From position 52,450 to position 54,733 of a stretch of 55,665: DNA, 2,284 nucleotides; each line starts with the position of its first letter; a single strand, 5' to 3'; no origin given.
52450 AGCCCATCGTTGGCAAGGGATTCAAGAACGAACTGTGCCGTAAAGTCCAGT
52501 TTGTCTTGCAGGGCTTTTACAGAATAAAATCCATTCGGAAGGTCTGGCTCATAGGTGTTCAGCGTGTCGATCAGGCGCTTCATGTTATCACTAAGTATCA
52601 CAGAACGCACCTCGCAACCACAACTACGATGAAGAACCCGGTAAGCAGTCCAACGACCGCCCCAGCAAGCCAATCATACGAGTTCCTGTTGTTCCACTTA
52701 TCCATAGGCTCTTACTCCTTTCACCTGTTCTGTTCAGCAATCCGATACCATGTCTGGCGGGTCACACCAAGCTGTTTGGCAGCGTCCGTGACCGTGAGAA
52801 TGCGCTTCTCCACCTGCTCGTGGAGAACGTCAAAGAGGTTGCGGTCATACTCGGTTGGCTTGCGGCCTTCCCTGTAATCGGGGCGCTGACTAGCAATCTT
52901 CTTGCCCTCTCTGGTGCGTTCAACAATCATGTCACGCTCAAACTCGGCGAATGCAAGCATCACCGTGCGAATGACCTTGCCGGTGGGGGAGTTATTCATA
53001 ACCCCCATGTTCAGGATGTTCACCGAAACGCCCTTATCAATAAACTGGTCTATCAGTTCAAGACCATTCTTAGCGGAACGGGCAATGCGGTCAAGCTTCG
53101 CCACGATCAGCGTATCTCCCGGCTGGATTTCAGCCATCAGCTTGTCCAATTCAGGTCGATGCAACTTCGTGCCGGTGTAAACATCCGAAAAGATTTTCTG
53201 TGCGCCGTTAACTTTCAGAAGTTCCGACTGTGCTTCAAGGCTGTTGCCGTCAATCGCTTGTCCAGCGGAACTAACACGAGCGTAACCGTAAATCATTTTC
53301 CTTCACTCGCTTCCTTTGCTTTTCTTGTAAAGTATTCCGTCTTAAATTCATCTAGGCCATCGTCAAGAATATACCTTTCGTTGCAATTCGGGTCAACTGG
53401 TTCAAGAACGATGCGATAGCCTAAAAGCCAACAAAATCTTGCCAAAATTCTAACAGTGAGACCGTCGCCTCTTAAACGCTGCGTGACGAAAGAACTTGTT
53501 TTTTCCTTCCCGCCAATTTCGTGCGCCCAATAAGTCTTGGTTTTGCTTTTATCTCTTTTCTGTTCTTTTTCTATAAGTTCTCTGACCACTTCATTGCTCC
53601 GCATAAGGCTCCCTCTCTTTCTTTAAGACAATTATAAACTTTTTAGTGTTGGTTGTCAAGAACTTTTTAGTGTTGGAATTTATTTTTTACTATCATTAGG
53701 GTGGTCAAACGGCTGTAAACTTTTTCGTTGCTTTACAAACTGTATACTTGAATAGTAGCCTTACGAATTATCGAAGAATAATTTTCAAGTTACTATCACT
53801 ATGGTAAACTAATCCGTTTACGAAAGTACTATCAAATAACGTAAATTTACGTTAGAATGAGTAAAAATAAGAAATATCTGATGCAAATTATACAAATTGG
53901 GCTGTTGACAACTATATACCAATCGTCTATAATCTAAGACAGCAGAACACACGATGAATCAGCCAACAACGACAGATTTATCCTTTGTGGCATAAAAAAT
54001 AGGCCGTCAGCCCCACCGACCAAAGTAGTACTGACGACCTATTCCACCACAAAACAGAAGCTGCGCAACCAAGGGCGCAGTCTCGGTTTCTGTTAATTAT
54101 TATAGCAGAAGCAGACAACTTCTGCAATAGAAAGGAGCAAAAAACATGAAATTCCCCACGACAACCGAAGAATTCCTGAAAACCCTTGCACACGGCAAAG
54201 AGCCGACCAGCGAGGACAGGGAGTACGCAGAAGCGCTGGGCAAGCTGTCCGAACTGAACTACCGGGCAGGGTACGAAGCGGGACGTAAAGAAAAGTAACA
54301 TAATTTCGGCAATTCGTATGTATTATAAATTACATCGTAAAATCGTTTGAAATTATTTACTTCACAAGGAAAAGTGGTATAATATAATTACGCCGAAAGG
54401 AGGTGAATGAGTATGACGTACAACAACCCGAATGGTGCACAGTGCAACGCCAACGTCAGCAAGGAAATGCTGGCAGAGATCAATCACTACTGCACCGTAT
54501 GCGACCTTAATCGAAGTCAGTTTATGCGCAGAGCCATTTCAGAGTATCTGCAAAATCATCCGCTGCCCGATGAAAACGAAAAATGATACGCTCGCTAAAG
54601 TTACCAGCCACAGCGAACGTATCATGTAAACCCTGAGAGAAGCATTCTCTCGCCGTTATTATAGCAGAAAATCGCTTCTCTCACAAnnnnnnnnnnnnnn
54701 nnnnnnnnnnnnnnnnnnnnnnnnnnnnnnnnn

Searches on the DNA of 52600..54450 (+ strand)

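Call 12: search_dna_similar(query=window:52600-54450:+, collection=phages, mode=distant)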
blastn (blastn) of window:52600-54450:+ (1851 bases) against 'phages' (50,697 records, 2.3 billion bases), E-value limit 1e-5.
Records with a match: 2; places in all: 2; records where one place covers at least 80% of the query: 0.
Best place of each record, by identity: 80-90% 2.
By first word of the organism name: Bacteriophage 2.
By host as written in the record: - 2.
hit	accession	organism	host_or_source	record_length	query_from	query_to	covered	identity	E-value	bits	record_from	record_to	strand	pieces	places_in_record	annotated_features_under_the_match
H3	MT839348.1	Bacteriophage sp.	human fecal samples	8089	99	1818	46%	81.9%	1e-123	843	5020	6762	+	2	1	record has no annotation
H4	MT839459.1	Bacteriophage sp.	human fecal samples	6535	130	1684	24%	83.5%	1e-65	441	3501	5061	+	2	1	record has no annotation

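Call 15: get_annotated_region(hit=H3, flank=5000)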
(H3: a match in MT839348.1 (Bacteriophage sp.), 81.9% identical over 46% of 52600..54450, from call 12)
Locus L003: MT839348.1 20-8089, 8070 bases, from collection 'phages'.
description: UNVERIFIED: Bacteriophage sp. clone scaffold_10450 genomic sequence.
organism: Bacteriophage sp. (NCBI taxid 38018)
taxonomy: Viruses
host: -; source: human fecal samples; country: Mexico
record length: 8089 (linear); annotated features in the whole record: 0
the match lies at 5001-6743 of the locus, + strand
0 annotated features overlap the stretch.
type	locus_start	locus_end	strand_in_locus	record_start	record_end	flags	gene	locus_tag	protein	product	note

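Call 16: get_annotated_region(hit=H4, flank=5000)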
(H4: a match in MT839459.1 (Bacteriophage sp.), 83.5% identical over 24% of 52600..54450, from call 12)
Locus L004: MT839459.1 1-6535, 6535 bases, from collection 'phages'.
description: UNVERIFIED: Bacteriophage sp. clone scaffold_10756 genomic sequence.
organism: Bacteriophage sp. (NCBI taxid 38018)
taxonomy: Viruses
host: -; source: human fecal samples; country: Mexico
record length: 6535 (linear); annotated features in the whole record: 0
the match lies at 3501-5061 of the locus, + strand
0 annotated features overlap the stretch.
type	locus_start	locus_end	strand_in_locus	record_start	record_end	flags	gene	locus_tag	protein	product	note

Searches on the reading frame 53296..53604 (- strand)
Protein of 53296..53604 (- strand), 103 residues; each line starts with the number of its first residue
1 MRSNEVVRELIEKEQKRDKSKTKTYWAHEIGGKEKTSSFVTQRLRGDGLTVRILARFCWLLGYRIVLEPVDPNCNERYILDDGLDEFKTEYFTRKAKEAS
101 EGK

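Call 10: search_protein_families(library=pfam, max_evalue=0.1, proteins=[window:53296-53604:-])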
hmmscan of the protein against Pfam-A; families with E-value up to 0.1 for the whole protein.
seq(103 aa): 0 families

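Call 40: search_solved_structures(query=A2, max_evalue=10, show_alignments=2)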
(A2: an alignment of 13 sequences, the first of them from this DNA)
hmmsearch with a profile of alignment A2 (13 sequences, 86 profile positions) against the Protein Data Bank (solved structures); distinct sequences matched with E-value up to 10: 14.
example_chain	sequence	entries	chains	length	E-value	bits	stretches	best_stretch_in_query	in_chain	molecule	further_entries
3gbr_A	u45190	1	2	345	0.059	16.9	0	50-68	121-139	Anthranilate phosphoribosyltransferase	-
1gxb_A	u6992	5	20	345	0.07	16.7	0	50-68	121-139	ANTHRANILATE PHOSPHORIBOSYLTRANSFERASE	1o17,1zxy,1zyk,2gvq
4z5h_A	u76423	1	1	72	0.11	16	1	7-55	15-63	Antitoxin HipB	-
4yg1_A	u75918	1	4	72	0.18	15.4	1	7-55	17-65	Antitoxin HipB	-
4yg4_A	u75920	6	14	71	0.2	15.3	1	7-55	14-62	Antitoxin HipB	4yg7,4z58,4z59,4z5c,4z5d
2wiu_B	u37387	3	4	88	0.28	14.7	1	7-55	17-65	HTH-TYPE TRANSCRIPTIONAL REGULATOR HIPB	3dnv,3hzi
5k98_B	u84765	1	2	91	0.3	14.7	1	7-55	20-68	Antitoxin HipB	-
3tyr_A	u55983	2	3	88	0.49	14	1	9-55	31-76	Transcriptional regulator | Predicted transcriptional regulator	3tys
8t53_A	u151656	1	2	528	0.5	13.9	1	1-54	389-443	Undecaprenyl-phosphate galactose phosphotransferase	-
3cec_A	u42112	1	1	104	0.77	13.3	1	4-55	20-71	Putative antidote protein of plasmid maintenance system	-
2y9y_B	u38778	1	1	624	1.2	12.8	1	46-75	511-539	ISWI ONE COMPLEX PROTEIN 3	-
2y9z_B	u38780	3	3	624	1.2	12.8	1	46-75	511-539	ISWI ONE COMPLEX PROTEIN 3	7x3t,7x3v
6y07_A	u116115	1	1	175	5.5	10.6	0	3-27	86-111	sohair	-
3h0d_A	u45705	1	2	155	8.7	10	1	3-58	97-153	CtsR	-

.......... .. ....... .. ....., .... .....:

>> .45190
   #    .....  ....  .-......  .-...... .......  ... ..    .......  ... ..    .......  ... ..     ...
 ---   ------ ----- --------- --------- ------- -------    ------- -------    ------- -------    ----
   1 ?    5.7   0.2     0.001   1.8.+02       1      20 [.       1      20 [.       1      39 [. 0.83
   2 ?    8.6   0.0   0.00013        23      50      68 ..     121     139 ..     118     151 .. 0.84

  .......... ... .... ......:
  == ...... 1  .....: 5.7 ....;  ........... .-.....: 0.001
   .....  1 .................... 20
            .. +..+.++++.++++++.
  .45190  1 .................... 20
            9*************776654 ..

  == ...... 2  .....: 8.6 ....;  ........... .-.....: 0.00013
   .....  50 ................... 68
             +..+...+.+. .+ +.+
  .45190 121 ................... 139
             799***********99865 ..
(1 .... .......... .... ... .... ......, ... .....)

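Call 41: search_protein_families(library=pfam, alignment_id=A2, max_evalue=1)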
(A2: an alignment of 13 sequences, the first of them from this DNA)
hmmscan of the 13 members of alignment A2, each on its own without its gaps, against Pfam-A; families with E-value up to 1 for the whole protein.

A. member 1, seq(103 aa): 0 families

B. families by the number of members that match (of 13 scanned): 24 families
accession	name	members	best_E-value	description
PF20075.5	DUF6471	4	0.0022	Domain of unknown function (DUF6471)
PF13443.12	HTH_26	3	0.0012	Cro/C1-type HTH DNA-binding domain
PF01381.28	HTH_3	3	0.0053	Helix-turn-helix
PF13744.12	HTH_37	2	1.2e-08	Helix-turn-helix domain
PF21256.2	TetR_C_5-like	1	0.0017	Tetracyclin repressor-like, C-terminal domain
PF00165.29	HTH_AraC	1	0.01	Bacterial regulatory helix-turn-helix proteins, AraC family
PF20432.4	Xre-like-HTH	1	0.011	Antitoxin Xre-like helix-turn-helix domain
PF13412.12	HTH_24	1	0.012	Winged helix-turn-helix DNA-binding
PF02954.25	HTH_8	1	0.015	Bacterial regulatory protein, Fis family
PF21716.3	dnstrm_HI1420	1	0.038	Probable addiction module antidote protein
PF12229.13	PG_binding_4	1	0.043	Putative peptidoglycan binding domain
PF12802.13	MarR_2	1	0.053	MarR family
PF21227.3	Myb_DNA-binding_7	1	0.058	Myb-like DNA-binding domain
PF14056.11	DUF4250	1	0.059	Domain of unknown function (DUF4250)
PF01726.22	LexA_DNA_bind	1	0.062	LexA DNA binding domain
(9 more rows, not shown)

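Call 43: find_homologous_proteins(query=window:53296-53604:-, max_evalue=0.001)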
Query window:53296-53604:- (103 aa): 1 proteins with E <= 0.001 among 9 candidates.
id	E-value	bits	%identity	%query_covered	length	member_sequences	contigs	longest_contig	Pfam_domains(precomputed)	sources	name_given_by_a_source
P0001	1.8e-60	219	96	100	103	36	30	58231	-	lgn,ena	-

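Call 44: find_homologous_proteins(query=A2, max_evalue=0.001)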
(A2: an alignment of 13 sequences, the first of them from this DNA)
Query A2 (13 sequences) (103 aa, profile of the alignment): 106 proteins with E <= 0.001 among 464 candidates.
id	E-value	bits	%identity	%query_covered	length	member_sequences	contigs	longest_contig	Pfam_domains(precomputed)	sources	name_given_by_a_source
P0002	1.4e-19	88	33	41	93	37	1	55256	-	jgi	jgi:hypothetical protein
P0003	1.8e-19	88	-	-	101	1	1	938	-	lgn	-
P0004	2.3e-19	87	43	29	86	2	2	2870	-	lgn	-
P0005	2.7e-19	87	-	-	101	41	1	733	-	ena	-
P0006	3.0e-19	87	26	72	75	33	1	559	PF13744.13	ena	-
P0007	3.9e-19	86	32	33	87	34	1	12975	-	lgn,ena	-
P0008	5.3e-19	86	23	67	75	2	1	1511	PF13744.13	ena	-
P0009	5.8e-19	86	23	67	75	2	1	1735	PF13744.13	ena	-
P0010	7.1e-19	86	-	-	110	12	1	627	-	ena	-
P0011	7.4e-19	86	-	-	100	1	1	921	-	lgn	-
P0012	1.1e-18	85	26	67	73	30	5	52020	-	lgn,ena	-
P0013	1.3e-18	85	29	83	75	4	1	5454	PF13744.13,PF01381.29,PF13443.13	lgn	-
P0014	1.6e-18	85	27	67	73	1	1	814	-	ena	-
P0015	2.3e-18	84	29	67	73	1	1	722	-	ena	-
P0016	7.2e-18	82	31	31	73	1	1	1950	-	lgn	-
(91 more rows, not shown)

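Call 47: search_protein_families(library=phrogs, max_evalue=0.001, proteins=[window:53296-53604:-])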
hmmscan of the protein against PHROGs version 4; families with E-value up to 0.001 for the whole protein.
seq(103 aa): 0 families

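Call 51: predict_structure(alignment_id=A3)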
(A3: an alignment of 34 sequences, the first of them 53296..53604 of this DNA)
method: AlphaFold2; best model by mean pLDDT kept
length: 103 residues; sequences in the alignment: 34
mean_pLDDT: 92.1   pTM: 0.80
mean pLDDT of the five models: 92.1, 91.4, 90.7, 89.5, 88.8
residues with pLDDT >= 90: 88; 70-90: 13; 50-70: 1; < 50: 1
segments of 3 or more residues with pLDDT < 50: none
pLDDT, mean of each block of 10 residues (from residue 1): 94 95 95 92 90 94 94 92 91 93 67
secondary structure, 60 per line:
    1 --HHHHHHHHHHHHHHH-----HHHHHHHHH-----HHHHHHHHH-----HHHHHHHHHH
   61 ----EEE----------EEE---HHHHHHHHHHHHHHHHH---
elements in order: H3-17 H23-31 H37-45 H51-60 E65-67 E78-80 H84-100

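Call 55: fold_search(model_id=the predicted structure, library=pdb)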
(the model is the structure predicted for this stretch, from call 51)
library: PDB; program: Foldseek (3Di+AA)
matches with E <= 10: 49; with E <= 0.001: 0
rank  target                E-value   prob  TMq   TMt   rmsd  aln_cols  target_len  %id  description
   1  7ewd_C                5.6e-01  0.57  0.43  0.55   3.5        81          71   22  Mycobacterium tuberculosis HigA2 (Form II) (released 2022-03-02)
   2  7ewc_D                5.9e-01  0.60  0.44  0.59   3.2        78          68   22  Mycobacterium tuberculosis HigA2 (Form I) (released 2022-03-02)
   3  7ewc_C                5.9e-01  0.47  0.41  0.54   3.9        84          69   23  Mycobacterium tuberculosis HigA2 (Form I) (released 2022-03-02)
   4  7ewc_A                6.7e-01  0.57  0.42  0.56   3.7        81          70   21  Mycobacterium tuberculosis HigA2 (Form I) (released 2022-03-02)
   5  6ltz_B                7.2e-01  0.63  0.45  0.57   3.4        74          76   19  Induced DNA bending by unique dimerization of HigA antitoxin (released 2020-07-15)
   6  1zzc_A                9.2e-01  0.60  0.42  0.26   3.1        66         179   21  Crystal Structure of CoII HppE in Complex with Tris Buffer (released 2005-07-26)
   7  2bnm_A                9.2e-01  0.38  0.39  0.23   8.5        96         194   19  The structure of Hydroxypropylphosphonic acid epoxidase from S. wedmorenis. (released 2005-10-05)
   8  3f51_F                1.0e+00  0.41  0.42  0.46  13.1       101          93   17  Crystal Structure of the clp gene regulator ClgR from Corynebacterium glutamicum (released 2008-11-18)
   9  3f51_E                1.1e+00  0.35  0.42  0.45  13.4       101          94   17  Crystal Structure of the clp gene regulator ClgR from Corynebacterium glutamicum (released 2008-11-18)
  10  1zzb_A                1.2e+00  0.47  0.39  0.24   3.0        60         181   23  Crystal Structure of CoII HppE in Complex with Substrate (released 2005-07-26)
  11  7ewd_A                1.3e+00  0.35  0.45  0.56   3.7        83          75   20  Mycobacterium tuberculosis HigA2 (Form II) (released 2022-03-02)
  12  7ewe_E                1.3e+00  0.30  0.40  0.52   3.6        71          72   22  Mycobacterium tuberculosis HigA2 (Form III) (released 2022-03-02)
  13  6lty_A                1.3e+00  0.25  0.35  0.44   3.2        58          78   19  DNA bound antitoxin HigA3 (released 2020-07-15)
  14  1zz7_A                1.5e+00  0.41  0.38  0.24   2.9        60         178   25  Crystal Structure of FeII HppE in Complex with Substrate form 1 (released 2005-07-26)
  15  4pu3_C                1.6e+00  0.41  0.44  0.59   4.7        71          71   15  Shewanella oneidensis MR-1 Toxin Antitoxin System HipA, HipB and its operator DNA complex (space group P212121) (released 2014-08-06)
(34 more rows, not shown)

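Call 73: search_protein_families(library=ncbifam, max_evalue=0.01, proteins=[window:53296-53604:-])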
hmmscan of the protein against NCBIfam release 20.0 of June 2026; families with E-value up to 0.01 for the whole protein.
seq(103 aa): 0 families

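Call 90: fold_search(model_id=the predicted structure, library=viral)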
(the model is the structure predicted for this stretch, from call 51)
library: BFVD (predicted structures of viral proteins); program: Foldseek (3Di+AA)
matches with E <= 10: 129; with E <= 0.001: 1
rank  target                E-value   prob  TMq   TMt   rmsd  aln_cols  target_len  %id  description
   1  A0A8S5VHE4            7.6e-04  1.00  0.56  0.59   3.2        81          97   21  Uncharacterized protein [Siphoviridae sp. ctNxi14]
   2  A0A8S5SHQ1            2.8e-03  1.00  0.65  0.64   2.9        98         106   17  Repressor protein CI [Siphoviridae sp. ctzyE57]
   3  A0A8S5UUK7            1.6e-02  1.00  0.56  0.49   8.2        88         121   22  Uncharacterized protein [Siphoviridae sp. ctGsX68]
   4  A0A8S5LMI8            2.1e-02  1.00  0.56  0.61   3.1        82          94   18  Uncharacterized protein [Siphoviridae sp. ct5d86]
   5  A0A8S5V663            2.2e-02  1.00  0.56  0.76   2.7        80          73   19  Antitoxin [Siphoviridae sp. ctmqu18]
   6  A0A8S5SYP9            4.6e-02  0.99  0.59  0.42   6.4       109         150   16  Regulatory protein-modification, helix-turn-helix, transcriptional regulator, DNA [Podoviridae sp. ctxqo3]
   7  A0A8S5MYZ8            7.6e-02  0.95  0.50  0.47  14.0        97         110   12  Winged helix-turn-helix DNA-binding protein [Siphoviridae sp. ctKXi8]
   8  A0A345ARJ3            1.8e-01  0.97  0.51  0.72   3.1        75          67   19  Helix-turn-helix domain Cro/C1-type transcriptional regulator [Paenibacillus phage Wanderer]
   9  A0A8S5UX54            2.5e-01  0.97  0.52  0.67   3.5        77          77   14  Regulatory protein [Siphoviridae sp. ctDmR33]
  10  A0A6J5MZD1            2.8e-01  0.82  0.49  0.56  12.8        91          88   20  HTH_XRE domain containing protein [uncultured Caudovirales phage]
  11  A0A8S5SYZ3            3.6e-01  0.96  0.54  0.69   3.0        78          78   14  Regulatory protein [Podoviridae sp. ctxqo3]
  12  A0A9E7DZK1            3.8e-01  0.66  0.44  0.47   4.6        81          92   16  (no name in the UniProt tables at hand)
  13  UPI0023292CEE         4.9e-01  0.47  0.37  0.39   5.7        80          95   16  (no name look-up for this kind of identifier)
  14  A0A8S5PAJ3            6.3e-01  0.87  0.45  0.55   2.6        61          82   18  Repressor protein CI [Siphoviridae sp. ct2kB26]
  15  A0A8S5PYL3            6.7e-01  0.33  0.42  0.31  17.1        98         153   15  Transcriptional regulator [Siphoviridae sp. ctD3x5]
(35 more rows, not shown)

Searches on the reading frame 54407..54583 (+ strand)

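Call 10: search_protein_families(library=pfam, max_evalue=0.1, proteins=[window:54407-54583:+])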
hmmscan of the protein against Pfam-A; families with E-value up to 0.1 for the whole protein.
seq(59 aa): 3 families
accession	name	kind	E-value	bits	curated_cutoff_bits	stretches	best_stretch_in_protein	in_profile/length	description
PF01402.27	RHH_1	-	0.00021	21.6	20.5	1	17-48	6-37/39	Ribbon-helix-helix protein, copG family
PF19839.5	RHH_9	-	0.0076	16.5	23.4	1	27-51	22-46/65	Ribbon-helix-helix protein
PF10588.14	NADH-G_4Fe-4S_3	-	0.014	15.4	27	0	21-35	8-22/40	NADH-ubiquinone oxidoreductase-G iron-sulfur binding region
